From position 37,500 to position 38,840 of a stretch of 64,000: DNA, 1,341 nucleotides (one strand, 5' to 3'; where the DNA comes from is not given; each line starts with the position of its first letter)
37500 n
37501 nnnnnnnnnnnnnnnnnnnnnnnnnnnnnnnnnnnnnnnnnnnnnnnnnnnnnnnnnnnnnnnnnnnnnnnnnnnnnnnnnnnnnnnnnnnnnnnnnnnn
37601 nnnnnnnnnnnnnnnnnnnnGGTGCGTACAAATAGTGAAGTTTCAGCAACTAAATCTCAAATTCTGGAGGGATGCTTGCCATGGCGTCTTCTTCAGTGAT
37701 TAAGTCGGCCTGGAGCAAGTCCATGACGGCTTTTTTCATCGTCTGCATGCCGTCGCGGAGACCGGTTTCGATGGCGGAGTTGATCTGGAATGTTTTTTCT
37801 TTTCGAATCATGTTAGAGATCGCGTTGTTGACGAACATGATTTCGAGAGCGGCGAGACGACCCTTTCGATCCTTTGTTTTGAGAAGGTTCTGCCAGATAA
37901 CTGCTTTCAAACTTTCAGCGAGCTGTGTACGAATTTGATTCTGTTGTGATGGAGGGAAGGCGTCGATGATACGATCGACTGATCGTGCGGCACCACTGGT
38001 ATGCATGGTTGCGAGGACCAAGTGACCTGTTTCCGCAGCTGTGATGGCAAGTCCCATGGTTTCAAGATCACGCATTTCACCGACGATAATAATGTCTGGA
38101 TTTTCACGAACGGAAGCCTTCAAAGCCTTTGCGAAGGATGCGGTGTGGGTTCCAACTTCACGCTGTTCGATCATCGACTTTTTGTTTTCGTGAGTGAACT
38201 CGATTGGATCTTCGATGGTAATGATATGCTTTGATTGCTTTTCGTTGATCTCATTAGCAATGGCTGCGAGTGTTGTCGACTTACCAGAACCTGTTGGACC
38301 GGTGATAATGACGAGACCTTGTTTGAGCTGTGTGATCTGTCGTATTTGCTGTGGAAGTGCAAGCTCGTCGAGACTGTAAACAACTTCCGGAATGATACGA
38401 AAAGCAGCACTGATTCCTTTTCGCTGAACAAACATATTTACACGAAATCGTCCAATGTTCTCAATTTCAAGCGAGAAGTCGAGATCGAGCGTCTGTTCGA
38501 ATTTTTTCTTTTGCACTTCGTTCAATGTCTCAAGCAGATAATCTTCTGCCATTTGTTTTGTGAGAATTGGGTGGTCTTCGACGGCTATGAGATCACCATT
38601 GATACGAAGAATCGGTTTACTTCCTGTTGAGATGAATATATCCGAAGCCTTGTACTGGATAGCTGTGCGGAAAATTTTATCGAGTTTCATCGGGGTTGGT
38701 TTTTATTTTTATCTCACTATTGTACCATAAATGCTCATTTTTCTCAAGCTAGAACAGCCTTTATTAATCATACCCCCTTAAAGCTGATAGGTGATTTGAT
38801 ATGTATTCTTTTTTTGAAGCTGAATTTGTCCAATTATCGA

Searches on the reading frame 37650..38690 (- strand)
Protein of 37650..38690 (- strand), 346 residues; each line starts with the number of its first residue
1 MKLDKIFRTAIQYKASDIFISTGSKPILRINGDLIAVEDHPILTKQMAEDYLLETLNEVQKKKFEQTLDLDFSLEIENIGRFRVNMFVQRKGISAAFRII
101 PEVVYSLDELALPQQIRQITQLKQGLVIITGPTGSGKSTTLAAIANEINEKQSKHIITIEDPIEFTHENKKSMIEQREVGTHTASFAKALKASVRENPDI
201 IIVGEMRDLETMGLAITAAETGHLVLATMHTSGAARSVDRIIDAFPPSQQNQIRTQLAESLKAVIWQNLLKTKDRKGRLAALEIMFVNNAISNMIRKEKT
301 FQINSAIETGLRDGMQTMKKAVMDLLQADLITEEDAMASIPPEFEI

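Call 3: search_protein_families(library=pfam, proteins=[window:37650-38690:-], max_evalue=1)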
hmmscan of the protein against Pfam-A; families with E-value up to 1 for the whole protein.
window:37650-38690:- (346 aa): 52 families (the best 25 are shown)
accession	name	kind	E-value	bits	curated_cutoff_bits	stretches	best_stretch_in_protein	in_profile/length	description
PF00437.27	T2SSE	-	1e-47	163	24.9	1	3-285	12-288/370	Type II/IV secretion system protein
PF25199.1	nSTAND_NTPase5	-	7.7e-07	29.5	34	1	117-171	34-88/145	Novel STAND NTPase 5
PF13604.12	AAA_30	-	9.8e-06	25.9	27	1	116-212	10-103/191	AAA domain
PF00005.33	ABC_tran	-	2.3e-05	25.5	25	1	126-217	13-80/137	ABC transporter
PF13401.12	AAA_22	-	4e-05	24.4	27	1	123-162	4-42/130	AAA domain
PF04851.21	ResIII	-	4.9e-05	23.7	22.5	1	122-212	21-113/164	Type III restriction enzyme, res subunit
PF20720.3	nSTAND3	-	5e-05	23.5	27.2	1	123-165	16-57/155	Novel STAND NTPase 3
PF13191.12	AAA_16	-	6.8e-05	23.9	32.6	1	115-157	8-54/167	AAA ATPase domain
PF13555.12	AAA_29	-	0.00012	22.2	27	1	118-145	16-43/61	P-loop containing region of AAA domain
PF00004.35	AAA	-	0.00016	22.6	21.2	1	127-207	1-67/131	ATPase family associated with various cellular activities (AAA)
PF01935.23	DUF87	-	0.00021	21.9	23.2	1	129-328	28-204/220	Helicase HerA, central domain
PF13173.12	AAA_14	-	0.00024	21.6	27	1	125-172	3-52/129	AAA domain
PF13245.12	AAA_19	-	0.00026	21.6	25.1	1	119-210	6-103/134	AAA domain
PF13476.12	AAA_23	-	0.00034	21.7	27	1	121-145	16-40/201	AAA domain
PF03215.21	Rad17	-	0.00036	20.9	23.8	1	111-188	39-111/186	Rad17 P-loop domain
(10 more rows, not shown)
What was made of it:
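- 37650..38690 (-): pilT: PilT/PilU-family type IV pilus retraction ATPase, first gene of the co-directional run. Pfam T2SSE 163 bits (call 3).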

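Call 12: find_encoding_contigs(protein=window:37650-38690:-, flank=10000, max_places=6)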
Protein window:37650-38690:- (346 aa): 1 contig read that carries it; 1 place shown.
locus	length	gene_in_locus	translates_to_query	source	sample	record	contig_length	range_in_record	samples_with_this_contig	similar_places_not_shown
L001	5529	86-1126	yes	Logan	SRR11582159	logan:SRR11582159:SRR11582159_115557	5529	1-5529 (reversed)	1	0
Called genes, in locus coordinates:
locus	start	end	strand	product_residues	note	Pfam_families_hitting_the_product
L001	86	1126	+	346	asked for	PF00437:T2SSE, PF25199:nSTAND_NTPase5 (weak), PF00005:ABC_tran (faint), PF13604:AAA_30 (faint)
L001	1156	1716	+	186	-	PF18895:T4SS_pilin (faint)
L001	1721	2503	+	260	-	PF18895:T4SS_pilin (weak)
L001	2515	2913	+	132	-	PF18895:T4SS_pilin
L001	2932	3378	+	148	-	PF18895:T4SS_pilin (weak)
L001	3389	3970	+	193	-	-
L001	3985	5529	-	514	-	?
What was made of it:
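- Checked: For D, the ORF lister starts at TTG 37124, which overlaps E. The ATG at 37055 (MKTLFK...) gives a normal signal peptide, and the same start was called on an identical public contig (call 12).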

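Call 14: find_related_loci(query=window:37650-38690:-, collection=genome_contigs, flank=10000)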
Query window:37650-38690:- (346 aa) in genome_contigs; peptide patterns used: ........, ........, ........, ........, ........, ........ (x = any residue, [..] = any of these).
600 stretches matched a pattern (row limit reached: there are more); 591 encode a relative of the query (tblastn E <= 1e-3); the best 80 are kept; 80 distinct loci.
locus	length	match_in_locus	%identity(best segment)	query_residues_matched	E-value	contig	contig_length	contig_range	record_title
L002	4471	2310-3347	88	1-346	0e+0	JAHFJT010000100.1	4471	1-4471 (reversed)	MAG: Candidatus Peregrinibacteria bacterium isolate nzgw392 NODE_28942_length_4472_cov_2.559871, whole genome shotgun se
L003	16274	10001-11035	70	1-345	5e-174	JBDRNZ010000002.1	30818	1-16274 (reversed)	MAG: Candidatus Peregrinibacteria bacterium isolate MEGAHIT-group-1.923 k141_4432349, whole genome shotgun sequence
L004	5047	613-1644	71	2-345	4e-177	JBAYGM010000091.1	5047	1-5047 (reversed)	MAG: Candidatus Gracilibacteria bacterium isolate SO_2016_GW1_125 scaffold32247_OW334_2016, whole genome shotgun sequenc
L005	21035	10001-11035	71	2-346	2e-171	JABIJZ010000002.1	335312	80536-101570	MAG: Candidatus Peregrinibacteria bacterium isolate SI054_bin37 k141_583108, whole genome shotgun sequence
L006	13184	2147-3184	69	1-346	8e-170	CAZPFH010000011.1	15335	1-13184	MAG TPA_asm: uncultured Candidatus Peribacteria bacterium isolate SRP332253_co1_95 genome assembly, contig: NODE_6471_le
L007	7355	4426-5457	70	2-345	3e-169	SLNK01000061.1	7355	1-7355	MAG: Candidatus Peregrinibacteria bacterium isolate CSSed165cm_403R1 CSSed16-5cm-45214, whole genome shotgun sequence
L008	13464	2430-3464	68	1-345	7e-167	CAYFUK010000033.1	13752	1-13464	MAG TPA_asm: uncultured Candidatus Peribacteria bacterium isolate ERP107533_co1_54 genome assembly, contig: NODE_4054_le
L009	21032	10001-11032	69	2-345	1e-165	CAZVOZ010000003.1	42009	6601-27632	MAG TPA_asm: uncultured Candidatus Peribacteria bacterium isolate SRP219642_co6_300 genome assembly, contig: NODE_569_le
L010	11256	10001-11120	68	1-346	2e-165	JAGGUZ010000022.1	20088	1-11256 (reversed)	MAG: bacterium isolate AUK087 PB_MBMC_041_c_000000000016, whole genome shotgun sequence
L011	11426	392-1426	69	2-346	1e-164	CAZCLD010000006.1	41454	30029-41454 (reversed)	MAG TPA_asm: uncultured Candidatus Peribacteria bacterium isolate SRP077602_co2_303 genome assembly, contig: NODE_1415_l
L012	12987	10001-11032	68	2-345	1e-162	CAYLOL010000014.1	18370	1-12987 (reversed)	MAG TPA_asm: uncultured Candidatus Peribacteria bacterium isolate SRP191223_co1_83 genome assembly, contig: NODE_2914_le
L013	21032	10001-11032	68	2-345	9e-163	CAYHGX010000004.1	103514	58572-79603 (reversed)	MAG TPA_asm: uncultured Candidatus Peribacteria bacterium isolate ERP119702_co3_212 genome assembly, contig: NODE_57_len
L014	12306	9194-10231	63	1-346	3e-158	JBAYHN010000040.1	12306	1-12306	MAG: Candidatus Gracilibacteria bacterium isolate SO_2016_GW1_150 scaffold09113_OW334_2016, whole genome shotgun sequenc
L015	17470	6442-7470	65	3-345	1e-155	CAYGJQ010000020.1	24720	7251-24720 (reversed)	MAG TPA_asm: uncultured Candidatus Peribacteria bacterium isolate ERP116193_co1_273 genome assembly, contig: NODE_5481_l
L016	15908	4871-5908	61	1-346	1e-155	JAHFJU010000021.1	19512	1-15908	MAG: Candidatus Peregrinibacteria bacterium isolate nzgw393 NODE_3818_length_19513_cov_3.502269, whole genome shotgun se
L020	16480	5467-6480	52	10-346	1e-112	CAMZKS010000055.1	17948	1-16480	uncultured bacterium isolate RB_MAG_00020 genome assembly, contig: RB_MAG_00020_000000000067, whole genome shotgun seque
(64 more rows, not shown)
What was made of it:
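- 37650..38690 (-): It is 46-53% identical to PilT of many non-CPR phyla (call 14).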

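Call 25: search_protein_families(library=ncbifam, proteins=[window:37650-38690:-], max_evalue=0.01)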
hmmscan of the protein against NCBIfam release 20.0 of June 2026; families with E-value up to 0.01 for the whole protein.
window:37650-38690:- (346 aa): 43 families (the best 25 are shown)
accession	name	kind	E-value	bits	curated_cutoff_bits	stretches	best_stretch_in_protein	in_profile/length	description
TIGR01420.1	pilT_fam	subfamily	5.3e-132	440.2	319.1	1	3-338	2-336/343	PilT/PilU family type 4a pilus ATPase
TIGR02525.1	plasmid_TraJ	equivalog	7.4e-49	166.7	368.3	1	11-340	20-367/372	plasmid transfer ATPase TraJ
TIGR02524.1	dot_icm_DotB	equivalog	7.3e-44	150.4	463.3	1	3-333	6-347/358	Dot/Icm type IV secretion system ATPase DotB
TIGR02533.1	type_II_gspE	equivalog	8.6e-42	143.4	630.25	1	5-244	115-359/486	type II secretion system ATPase GspE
NF041000.1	ATPase_ComGA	equivalog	1.4e-41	142.3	300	1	5-271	2-266/267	competence type IV pilus ATPase ComGA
TIGR02538.1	type_IV_pilB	equivalog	1.7e-39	135.9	675.65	1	4-243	186-431/564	type IV-A pilus assembly ATPase PilB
NF007755.0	PRK10436.1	equivalog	5.5e-38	130.8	617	1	3-288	89-373/465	type II secretion system protein GspE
NF053534.1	T4PilAsmATPsTfpB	equivalog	6.6e-36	123.8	850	1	4-243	206-451/584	type IV pilus assembly ATPase TfpB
NF058587.1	archaellum_moto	equivalog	3e-18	65.9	550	1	127-276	278-423/527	archaellum flagellar ATPase motor FlaI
TIGR02788.1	VirB11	equivalog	5.2e-17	61.8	249.95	1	116-251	137-272/308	P-type DNA transfer ATPase VirB11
TIGR02782.1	TrbB_P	equivalog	8.1e-17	61.4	304.55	1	116-268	129-279/303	P-type conjugative transfer ATPase TrbB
NF010469.0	PRK13894.1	subfamily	3.6e-13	49.6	508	1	114-266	140-291/320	conjugal transfer ATPase TrbB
NF010407.0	PRK13833.1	subfamily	1e-12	48.1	499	1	114-297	132-310/323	conjugal transfer protein TrbB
TIGR03819.1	heli_sec_ATPase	hypoth_equivalog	2.2e-12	46.9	373.15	1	115-266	170-324/340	TadA family conjugal transfer-associated ATPase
NF053672.1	bindosome_BasE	exception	2.3e-11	43.1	1000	1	126-265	272-410/512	bindosome assembly system ATPase subunit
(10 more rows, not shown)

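Call 34: search_protein_families(library=pfam, proteins=[L016:5931-7139:+, L016:7152-7682:+, L016:8068-10347:+, L016:10344-11354:+, L016:11367-11762:+, L016:12349-13896:+, L016:2864-3907:+, L016:3855-4826:+, L020:2803-4167:-, L020:2148-2756:-], max_evalue=0.01)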
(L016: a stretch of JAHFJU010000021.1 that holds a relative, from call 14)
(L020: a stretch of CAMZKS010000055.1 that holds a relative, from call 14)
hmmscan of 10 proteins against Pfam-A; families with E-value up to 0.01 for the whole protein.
L016:5931-7139:+ (402 aa): 10 families
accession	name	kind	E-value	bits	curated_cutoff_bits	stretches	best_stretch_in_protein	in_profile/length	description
PF10672.15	Methyltrans_SAM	-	6.5e-28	98.2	27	1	166-363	64-256/286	S-adenosylmethionine-dependent methyltransferase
PF17785.7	PUA_3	-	2.5e-14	53.2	22.6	1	10-73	2-64/64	PUA-like domain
PF03602.21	Cons_hypoth95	-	1.4e-10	41.6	24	1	221-313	36-126/182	Conserved hypothetical protein 95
PF01728.25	FtsJ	-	2.1e-05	25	24.1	1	223-360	20-153/181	FtsJ-like methyltransferase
PF05175.20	MTS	-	6.7e-05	23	23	1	241-342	46-137/170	Methyltransferase small domain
PF09445.16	Methyltransf_15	-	0.00046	20.2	22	1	228-308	2-80/165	RNA cap guanine-N2 methyltransferase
PF13649.12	Methyltransf_25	-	0.0016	19.5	27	1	237-305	8-70/97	Methyltransferase domain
PF02475.24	TRM5-TYW2_MTfase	-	0.0016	18.8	28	1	203-305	12-110/164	TRM5/TYW2 methyltransferase domain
PF06325.19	PrmA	-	0.0024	17.8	22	1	237-304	172-231/296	Ribosomal protein L11 methyltransferase (PrmA)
PF01189.24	Methyltr_RsmB-F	-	0.0057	16.8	27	0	253-373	37-168/199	16S rRNA methyltransferase RsmB/F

L016:7152-7682:+ (176 aa): 3 families
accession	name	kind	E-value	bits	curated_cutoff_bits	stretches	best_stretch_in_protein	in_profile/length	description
PF13302.13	Acetyltransf_3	-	2.7e-12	48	25.4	1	34-152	26-136/138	Acetyltransferase (GNAT) domain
PF00583.31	Acetyltransf_1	-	3.8e-06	27.6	20.7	1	63-152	25-115/116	Acetyltransferase (GNAT) family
PF13508.13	Acetyltransf_7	-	0.0007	20.4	27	1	69-131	3-63/84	Acetyltransferase (GNAT) domain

L016:8068-10347:+ (759 aa): 4 families
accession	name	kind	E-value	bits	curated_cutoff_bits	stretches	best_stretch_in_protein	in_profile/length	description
PF00122.25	E1-E2_ATPase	-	3.1e-52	177.2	28.1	1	242-427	2-180/181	E1-E2 ATPase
PF00702.32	Hydrolase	-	3.2e-30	106.4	26.4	1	444-660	1-191/191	haloacid dehalogenase-like hydrolase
PF00403.32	HMA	-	7.1e-12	46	24.8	1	10-67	2-61/62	Heavy-metal-associated domain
PF08282.18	Hydrolase_3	-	3e-07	30.9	20.9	1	631-681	194-244/255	haloacid dehalogenase-like hydrolase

L016:10344-11354:+ (336 aa): 2 families
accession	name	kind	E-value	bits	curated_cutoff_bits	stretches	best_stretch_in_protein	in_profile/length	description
PF13386.12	DsbD_2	-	1.8e-30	106.8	24.9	1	121-317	3-198/199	Cytochrome C biogenesis protein transmembrane region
PF00403.32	HMA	-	5.5e-09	36.7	24.8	1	5-58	1-55/62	Heavy-metal-associated domain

L016:11367-11762:+ (131 aa): 1 family
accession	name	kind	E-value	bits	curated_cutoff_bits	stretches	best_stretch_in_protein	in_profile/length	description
PF13473.12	Cupredoxin_1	-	1.5e-07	31.8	27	1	41-124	16-97/104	Cupredoxin-like domain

L016:12349-13896:+ (515 aa): 1 family
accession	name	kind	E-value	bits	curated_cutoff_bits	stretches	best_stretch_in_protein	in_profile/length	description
PF00155.27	Aminotran_1_2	-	1.9e-14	54.1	19.7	1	264-441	124-290/361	Aminotransferase class I and II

L016:2864-3907:+ (347 aa): 2 families
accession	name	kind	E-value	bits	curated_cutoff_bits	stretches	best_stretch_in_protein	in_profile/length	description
PF01207.24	Dus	-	1.2e-66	225.4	20.4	1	14-321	2-298/311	Dihydrouridine synthase (Dus)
PF01180.27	DHO_dh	-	0.0021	17.7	27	0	200-249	231-282/291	Dihydroorotate dehydrogenase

L016:3855-4826:+ (323 aa): 1 family
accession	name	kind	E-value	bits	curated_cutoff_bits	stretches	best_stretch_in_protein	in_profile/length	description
PF09721.15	Exosortase_EpsH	-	9e-13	48.6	25.7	1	66-307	28-249/254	Transmembrane exosortase (Exosortase_EpsH)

L020:2803-4167:- (454 aa): 4 families
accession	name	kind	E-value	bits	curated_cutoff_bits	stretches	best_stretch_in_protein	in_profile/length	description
PF18895.5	T4SS_pilin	-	9.9e-09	35.6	26.6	1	57-124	3-69/71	Type IV secretion system pilin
PF02230.22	Abhydrolase_2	-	0.00013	22.3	23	1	204-347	14-175/217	Phospholipase/Carboxylesterase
PF10503.15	Esterase_PHB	-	0.00029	20.6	23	1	193-303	6-120/219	Esterase PHB depolymerase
PF07859.19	Abhydrolase_3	-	0.0056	16.9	25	0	268-304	57-95/210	alpha/beta hydrolase fold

L020:2148-2756:- (202 aa): 2 families
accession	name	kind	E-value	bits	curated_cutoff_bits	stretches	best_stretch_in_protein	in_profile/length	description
PF00881.29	Nitroreductase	-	1.9e-20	74.1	23.5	1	10-183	2-167/167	Nitroreductase family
PF14512.11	TM1586_NiRdase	-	0.0001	22.5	27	1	27-61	158-191/215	Putative TM nitroreductase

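Call 92: search_protein_families(library=pfam, proteins=[L020:144-1031:-, L020:1028-1942:-, L020:6501-7427:-, L020:7424-7903:-, L020:7911-9086:-, L020:9975-10796:-, L020:10880-11755:+, L020:11776-13221:+, L020:13269-15200:-, L020:4171-4731:-], max_evalue=0.001)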
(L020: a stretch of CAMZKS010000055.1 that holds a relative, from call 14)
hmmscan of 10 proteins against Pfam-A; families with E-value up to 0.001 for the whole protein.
L020:144-1031:- (295 aa): 1 family
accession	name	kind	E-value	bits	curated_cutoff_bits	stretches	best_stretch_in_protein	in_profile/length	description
PF18144.7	SMODS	-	3.4e-53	180.7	26.5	1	1-165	1-164/164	Second Messenger Oligonucleotide or Dinucleotide Synthetase domain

L020:1028-1942:- (304 aa): 3 families
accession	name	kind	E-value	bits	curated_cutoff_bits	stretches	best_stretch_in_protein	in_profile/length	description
PF00589.27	Phage_integrase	-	2e-31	109.5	27.1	1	118-290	2-170/172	Phage integrase family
PF13495.12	Phage_int_SAM_4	-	8.3e-07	29.8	27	1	19-97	10-83/85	Phage integrase, N-terminal SAM-like domain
PF02899.23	Phage_int_SAM_1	-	1.7e-06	28.7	22.3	1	12-95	3-82/83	Phage integrase, N-terminal SAM-like domain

L020:6501-7427:- (308 aa): 2 families
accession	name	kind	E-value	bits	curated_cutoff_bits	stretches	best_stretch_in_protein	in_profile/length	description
PF03816.19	LytR_cpsA_psr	-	1.7e-18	67.7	24.6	1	6-105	55-149/150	LytR_cpsA_psr family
PF13399.11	LytR_C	-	3.8e-08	34.6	22.2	1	207-245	2-40/86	LytR cell envelope-related transcriptional attenuator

L020:7424-7903:- (159 aa): 1 family
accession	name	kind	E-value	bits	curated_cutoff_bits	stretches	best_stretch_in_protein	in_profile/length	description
PF03816.19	LytR_cpsA_psr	-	3.4e-06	27.7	24.6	1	108-150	2-48/150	LytR_cpsA_psr family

L020:7911-9086:- (391 aa): 3 families
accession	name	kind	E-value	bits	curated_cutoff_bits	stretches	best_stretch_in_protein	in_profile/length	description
PF02773.21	S-AdoMet_synt_C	-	1.6e-66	222.9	25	1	246-385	1-138/138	S-adenosylmethionine synthetase, C-terminal domain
PF02772.21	S-AdoMet_synt_M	-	2.3e-48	163.7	29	1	129-244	2-120/120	S-adenosylmethionine synthetase, central domain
PF00438.25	S-AdoMet_synt_N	-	7.7e-42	142.3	33.1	1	17-115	2-99/99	S-adenosylmethionine synthetase, N-terminal domain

L020:9975-10796:- (273 aa): 6 families
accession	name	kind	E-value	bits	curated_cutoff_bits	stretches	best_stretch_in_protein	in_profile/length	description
PF08241.18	Methyltransf_11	-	9.6e-15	55.4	21.2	1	76-189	1-94/95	Methyltransferase domain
PF13649.12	Methyltransf_25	-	9.7e-14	52.3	27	1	75-186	1-97/97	Methyltransferase domain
PF13489.12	Methyltransf_23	-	8.9e-12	45.5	27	1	66-206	17-131/164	Methyltransferase domain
PF13847.12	Methyltransf_31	-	9.1e-11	42.1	27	1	71-209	3-128/145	Methyltransferase domain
PF08242.18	Methyltransf_12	-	1.1e-08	36.1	30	1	76-188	1-98/98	Methyltransferase domain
PF05175.20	MTS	-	1.7e-05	24.9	23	1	71-133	31-94/170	Methyltransferase small domain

L020:10880-11755:+ (291 aa): 2 families
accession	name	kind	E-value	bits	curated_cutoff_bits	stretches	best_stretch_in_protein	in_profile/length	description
PF01545.26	Cation_efflux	-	4.6e-41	141.2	26.6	1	16-203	2-197/198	Cation efflux family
PF16916.11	ZT_dimer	-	4.3e-07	30.3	26.7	1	208-280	1-76/78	Dimerisation domain of Zinc Transporter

L020:11776-13221:+ (481 aa): 6 families
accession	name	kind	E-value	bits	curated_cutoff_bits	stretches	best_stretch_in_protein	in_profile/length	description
PF01406.26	tRNA-synt_1e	-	6.3e-99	331.6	27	1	25-330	7-300/301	tRNA synthetases class I (C) catalytic domain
PF23493.1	CysS_C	-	2e-09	37.9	23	1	431-478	3-50/51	Cysteinyl-tRNA ligase anticodon binding domain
PF09334.17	tRNA-synt_1g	-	5.9e-08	32.3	20.1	1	249-332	293-377/391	tRNA synthetases class I (M)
PF01921.24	tRNA-synt_1f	-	5.8e-06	25.9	27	0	276-338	275-337/360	tRNA synthetases class I (K)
PF09190.17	DALR_2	-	5.3e-05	24.1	22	1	368-410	1-42/57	DALR domain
PF00133.28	tRNA-synt_1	-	0.00067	18.9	22.7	0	279-321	372-413/414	tRNA synthetases class I (I, L, M and V)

L020:13269-15200:- (643 aa): 3 families
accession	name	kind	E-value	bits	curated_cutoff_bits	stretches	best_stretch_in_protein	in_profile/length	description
PF06202.20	GDE_C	-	1.7e-102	343.6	21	1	272-635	2-366/367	Amylo-alpha-1,6-glucosidase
PF12439.13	GDE_N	-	4.4e-58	196.8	27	1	22-233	2-218/219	Glycogen debranching enzyme N terminal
PF22422.2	MGH1-like_GH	-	9.1e-05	22.6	27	0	472-583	214-315/356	Mannosylglycerate hydrolase MGH1-like glycoside hydrolase domain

L020:4171-4731:- (186 aa): 1 family
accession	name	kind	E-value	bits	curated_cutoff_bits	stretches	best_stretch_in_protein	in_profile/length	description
PF18895.5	T4SS_pilin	-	4.2e-07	30.4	26.6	1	118-179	9-69/71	Type IV secretion system pilin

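Call 93: find_homologous_proteins(query=L020:4174-4731:-, max_evalue=0.001)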
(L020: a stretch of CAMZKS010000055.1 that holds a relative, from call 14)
Query L020:4174-4731:- (186 aa): 22 proteins with E <= 0.001 among 194 candidates.
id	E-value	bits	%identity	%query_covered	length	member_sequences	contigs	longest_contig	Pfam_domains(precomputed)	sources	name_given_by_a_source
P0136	3.4e-102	358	91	100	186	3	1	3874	PF18895.6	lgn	-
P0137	7.3e-101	353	88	100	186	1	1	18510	PF18895.6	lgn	-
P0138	1.1e-96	340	83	100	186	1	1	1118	-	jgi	jgi:hypothetical protein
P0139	1.1e-89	317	80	100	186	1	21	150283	PF18895.6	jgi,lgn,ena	-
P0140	1.1e-75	271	69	99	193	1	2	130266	PF18895.6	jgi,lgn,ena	jgi:hypothetical protein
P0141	6.6e-73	262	66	100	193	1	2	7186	PF18895.6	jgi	-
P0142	4.4e-72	260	65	100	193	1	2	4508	PF18895.6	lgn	-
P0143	1.9e-71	258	65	100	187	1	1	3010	PF18895.6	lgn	-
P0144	2.7e-71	257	65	99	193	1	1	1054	PF18895.6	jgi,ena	-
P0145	4.0e-70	253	66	100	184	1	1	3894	PF18895.6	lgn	-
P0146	2.3e-69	251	67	100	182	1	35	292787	PF18895.6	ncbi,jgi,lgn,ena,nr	ncbi:hypothetical protein GW756_05405 [bacterium]|nr:hypothetical protein [bacterium] NCQ55336.1 hyp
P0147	3.2e-67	244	60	99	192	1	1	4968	PF18895.6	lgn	-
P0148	4.4e-63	230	59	100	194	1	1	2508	PF18895.6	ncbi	-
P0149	1.3e-62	229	59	100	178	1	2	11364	-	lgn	-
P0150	7.0e-60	220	81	58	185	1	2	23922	PF04956.19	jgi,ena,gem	-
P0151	1.4e-56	209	79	58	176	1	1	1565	PF18895.6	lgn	-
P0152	5.7e-56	207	79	58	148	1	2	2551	PF18895.6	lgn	-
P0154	4.1e-50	188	58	86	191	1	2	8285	PF18895.6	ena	-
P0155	1.6e-48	183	50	100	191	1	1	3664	PF18895.6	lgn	-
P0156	2.8e-38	150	60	57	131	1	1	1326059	-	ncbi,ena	-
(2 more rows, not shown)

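Call 94: find_encoding_contigs(protein=P0146, flank=8000, max_places=1)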
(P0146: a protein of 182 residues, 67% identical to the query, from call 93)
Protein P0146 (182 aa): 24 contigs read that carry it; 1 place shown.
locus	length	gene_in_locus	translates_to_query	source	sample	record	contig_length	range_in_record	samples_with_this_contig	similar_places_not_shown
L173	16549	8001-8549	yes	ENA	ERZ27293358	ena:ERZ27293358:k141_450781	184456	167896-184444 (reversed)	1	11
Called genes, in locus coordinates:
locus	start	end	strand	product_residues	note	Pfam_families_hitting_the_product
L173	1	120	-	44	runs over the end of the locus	?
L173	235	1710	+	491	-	-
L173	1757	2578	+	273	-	PF13489:Methyltransf_23, PF05175:MTS (weak), PF13847:Methyltransf_31, PF08241:Methyltransf_11, PF08242:Methyltransf_12, PF13649:Methyltransf_25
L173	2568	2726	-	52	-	PF19451:DUF5989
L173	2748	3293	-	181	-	PF01694:Rhomboid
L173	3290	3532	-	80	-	PF26604:CBU_0592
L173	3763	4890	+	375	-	PF00438:S-AdoMet_synt_N, PF02772:S-AdoMet_synt_M, PF02773:S-AdoMet_synt_C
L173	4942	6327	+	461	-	PF03816:LytR_cpsA_psr, PF13399:LytR_C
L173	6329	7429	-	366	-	PF00437:T2SSE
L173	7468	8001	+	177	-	PF18895:T4SS_pilin (weak)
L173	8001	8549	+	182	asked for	PF18895:T4SS_pilin (weak)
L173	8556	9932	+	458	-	PF18895:T4SS_pilin (weak), PF10503:Esterase_PHB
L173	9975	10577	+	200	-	PF00881:Nitroreductase, PF14512:TM1586_NiRdase (faint)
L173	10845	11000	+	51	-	-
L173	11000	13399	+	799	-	PF13304:AAA_21 (faint), PF02463:SMC_N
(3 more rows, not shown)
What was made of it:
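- In the second lineage, one array member carries a C-terminal alpha/beta-hydrolase (esterase) domain after the hairpin, as expected for an anchored exo-enzyme (calls 34, 94).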

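Call 95: find_encoding_contigs(protein=P0156, flank=8000, max_places=1)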
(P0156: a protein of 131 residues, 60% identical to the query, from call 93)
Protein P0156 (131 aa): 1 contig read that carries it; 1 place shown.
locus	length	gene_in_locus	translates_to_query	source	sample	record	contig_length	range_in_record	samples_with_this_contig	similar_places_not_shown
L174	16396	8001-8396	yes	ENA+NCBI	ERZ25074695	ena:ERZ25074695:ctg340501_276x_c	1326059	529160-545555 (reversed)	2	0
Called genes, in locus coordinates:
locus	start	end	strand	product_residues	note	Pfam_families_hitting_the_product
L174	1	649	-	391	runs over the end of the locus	PF02525:Flavodoxin_2, PF03358:FMN_red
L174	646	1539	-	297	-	PF02424:ApbE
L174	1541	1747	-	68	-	-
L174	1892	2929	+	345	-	PF05982:Sbt_1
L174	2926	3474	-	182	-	PF01694:Rhomboid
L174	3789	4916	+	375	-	PF00438:S-AdoMet_synt_N, PF02772:S-AdoMet_synt_M, PF02773:S-AdoMet_synt_C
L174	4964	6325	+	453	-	PF03816:LytR_cpsA_psr, PF13399:LytR_C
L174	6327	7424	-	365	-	PF00437:T2SSE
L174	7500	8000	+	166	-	PF18895:T4SS_pilin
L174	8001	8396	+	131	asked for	-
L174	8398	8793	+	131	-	PF18895:T4SS_pilin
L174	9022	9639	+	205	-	PF14512:TM1586_NiRdase (faint), PF00881:Nitroreductase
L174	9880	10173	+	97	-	-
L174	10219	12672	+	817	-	PF26449:DUF8128, PF02534:T4SS-DNA_transf (faint), PF01935:DUF87, PF10412:TrwB_AAD_bind (weak), PF25199:nSTAND_NTPase5 (faint), PF12696:TraG-D_C (faint)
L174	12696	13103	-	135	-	-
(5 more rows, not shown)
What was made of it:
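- In an unrelated lineage a three-gene PF18895 array lies 1.4-7 kb from a VirD4/T4CP-like ATPase (calls 94, 95).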
